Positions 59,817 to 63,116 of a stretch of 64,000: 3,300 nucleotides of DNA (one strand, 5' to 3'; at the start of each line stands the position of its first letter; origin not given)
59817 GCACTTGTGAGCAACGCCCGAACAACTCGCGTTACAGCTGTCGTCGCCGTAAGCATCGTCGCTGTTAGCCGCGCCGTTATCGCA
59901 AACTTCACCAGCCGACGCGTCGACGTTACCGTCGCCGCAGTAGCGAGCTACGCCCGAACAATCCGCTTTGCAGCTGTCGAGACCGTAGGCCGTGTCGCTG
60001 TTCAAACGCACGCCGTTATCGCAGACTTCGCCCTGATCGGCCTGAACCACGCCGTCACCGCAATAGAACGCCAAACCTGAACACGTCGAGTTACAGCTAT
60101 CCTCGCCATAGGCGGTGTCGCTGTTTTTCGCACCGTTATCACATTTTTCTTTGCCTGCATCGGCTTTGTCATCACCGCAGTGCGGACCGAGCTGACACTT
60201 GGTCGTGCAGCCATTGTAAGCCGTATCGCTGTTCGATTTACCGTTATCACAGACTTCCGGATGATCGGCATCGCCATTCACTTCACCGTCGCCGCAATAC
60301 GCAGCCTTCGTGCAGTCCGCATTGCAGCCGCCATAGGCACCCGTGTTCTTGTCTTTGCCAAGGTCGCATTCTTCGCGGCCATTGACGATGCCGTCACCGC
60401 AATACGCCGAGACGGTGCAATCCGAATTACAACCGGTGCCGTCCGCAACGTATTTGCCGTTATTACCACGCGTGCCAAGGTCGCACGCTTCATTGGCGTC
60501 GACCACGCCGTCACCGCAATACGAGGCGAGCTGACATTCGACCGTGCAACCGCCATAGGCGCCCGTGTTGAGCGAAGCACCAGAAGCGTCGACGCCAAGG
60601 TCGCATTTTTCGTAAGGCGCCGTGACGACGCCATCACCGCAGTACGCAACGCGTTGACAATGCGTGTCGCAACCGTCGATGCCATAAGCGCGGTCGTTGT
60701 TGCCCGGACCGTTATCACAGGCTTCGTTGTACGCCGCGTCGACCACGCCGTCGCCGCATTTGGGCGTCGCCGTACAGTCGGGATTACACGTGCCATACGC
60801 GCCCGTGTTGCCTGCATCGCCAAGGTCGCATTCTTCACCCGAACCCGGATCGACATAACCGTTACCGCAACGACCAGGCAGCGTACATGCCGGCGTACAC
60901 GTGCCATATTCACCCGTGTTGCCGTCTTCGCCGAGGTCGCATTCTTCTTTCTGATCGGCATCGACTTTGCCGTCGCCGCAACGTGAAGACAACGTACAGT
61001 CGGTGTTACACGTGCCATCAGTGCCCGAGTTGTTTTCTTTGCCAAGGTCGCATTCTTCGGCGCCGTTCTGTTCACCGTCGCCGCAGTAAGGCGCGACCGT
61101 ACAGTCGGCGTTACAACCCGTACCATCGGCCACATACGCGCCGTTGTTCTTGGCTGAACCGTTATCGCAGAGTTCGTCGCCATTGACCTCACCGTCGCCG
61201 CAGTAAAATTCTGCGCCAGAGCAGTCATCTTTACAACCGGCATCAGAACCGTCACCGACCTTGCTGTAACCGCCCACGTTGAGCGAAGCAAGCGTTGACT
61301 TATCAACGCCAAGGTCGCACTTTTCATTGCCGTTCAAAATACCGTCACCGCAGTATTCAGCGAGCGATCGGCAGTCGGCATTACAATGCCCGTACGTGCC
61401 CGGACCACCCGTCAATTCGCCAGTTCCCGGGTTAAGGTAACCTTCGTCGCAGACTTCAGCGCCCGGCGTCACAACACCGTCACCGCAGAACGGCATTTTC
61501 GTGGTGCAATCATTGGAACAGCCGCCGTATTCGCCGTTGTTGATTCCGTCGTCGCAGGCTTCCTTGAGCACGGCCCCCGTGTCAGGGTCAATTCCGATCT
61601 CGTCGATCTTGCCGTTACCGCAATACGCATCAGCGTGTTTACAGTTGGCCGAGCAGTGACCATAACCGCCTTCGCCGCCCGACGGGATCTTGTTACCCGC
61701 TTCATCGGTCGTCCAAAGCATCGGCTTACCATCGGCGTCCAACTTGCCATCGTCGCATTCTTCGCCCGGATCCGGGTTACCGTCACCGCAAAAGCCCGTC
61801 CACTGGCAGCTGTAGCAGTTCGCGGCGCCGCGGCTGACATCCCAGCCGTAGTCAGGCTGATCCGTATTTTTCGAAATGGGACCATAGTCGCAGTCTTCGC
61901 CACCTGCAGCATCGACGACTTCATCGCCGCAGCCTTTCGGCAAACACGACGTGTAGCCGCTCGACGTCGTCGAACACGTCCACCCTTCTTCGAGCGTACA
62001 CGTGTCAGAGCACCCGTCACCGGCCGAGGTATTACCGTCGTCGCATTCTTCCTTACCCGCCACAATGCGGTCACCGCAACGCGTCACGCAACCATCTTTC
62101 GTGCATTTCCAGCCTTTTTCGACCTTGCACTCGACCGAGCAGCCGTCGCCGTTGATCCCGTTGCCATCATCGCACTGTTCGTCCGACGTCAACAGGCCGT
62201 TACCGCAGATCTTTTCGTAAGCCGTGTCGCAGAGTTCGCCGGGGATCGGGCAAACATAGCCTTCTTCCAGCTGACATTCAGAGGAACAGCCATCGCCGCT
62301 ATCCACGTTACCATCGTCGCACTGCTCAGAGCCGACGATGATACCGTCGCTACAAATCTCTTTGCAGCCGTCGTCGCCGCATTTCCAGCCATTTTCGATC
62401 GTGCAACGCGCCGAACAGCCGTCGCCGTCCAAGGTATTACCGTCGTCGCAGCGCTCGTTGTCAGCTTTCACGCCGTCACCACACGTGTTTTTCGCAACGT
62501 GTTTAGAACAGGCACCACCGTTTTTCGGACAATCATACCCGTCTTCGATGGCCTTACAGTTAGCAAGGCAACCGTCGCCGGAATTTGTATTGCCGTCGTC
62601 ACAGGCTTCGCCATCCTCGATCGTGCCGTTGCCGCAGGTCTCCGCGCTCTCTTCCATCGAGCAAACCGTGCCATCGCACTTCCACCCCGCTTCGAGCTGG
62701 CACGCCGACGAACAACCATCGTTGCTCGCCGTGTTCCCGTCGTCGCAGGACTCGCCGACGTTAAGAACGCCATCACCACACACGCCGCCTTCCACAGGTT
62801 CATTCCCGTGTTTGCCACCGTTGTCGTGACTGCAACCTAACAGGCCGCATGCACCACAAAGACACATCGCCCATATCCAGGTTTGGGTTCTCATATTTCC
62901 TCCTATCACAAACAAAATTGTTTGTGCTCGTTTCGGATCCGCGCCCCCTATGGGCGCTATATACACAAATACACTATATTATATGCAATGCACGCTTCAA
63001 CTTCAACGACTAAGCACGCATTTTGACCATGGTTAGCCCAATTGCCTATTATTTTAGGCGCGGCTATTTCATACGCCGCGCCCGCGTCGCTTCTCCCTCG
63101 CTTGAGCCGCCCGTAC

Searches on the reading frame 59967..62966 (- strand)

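Call 55: search_protein_families(library=pfam, proteins=[window:59967-62966:-], max_evalue=0.0001)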
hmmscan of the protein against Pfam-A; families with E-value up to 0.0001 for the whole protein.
window:59967-62966:- (1000 aa): 1 family
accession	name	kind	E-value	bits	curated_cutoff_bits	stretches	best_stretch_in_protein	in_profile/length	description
PF13948.11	DUF4215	-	2.9e-62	207.2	27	6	279-323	3-46/47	Domain of unknown function (DUF4215)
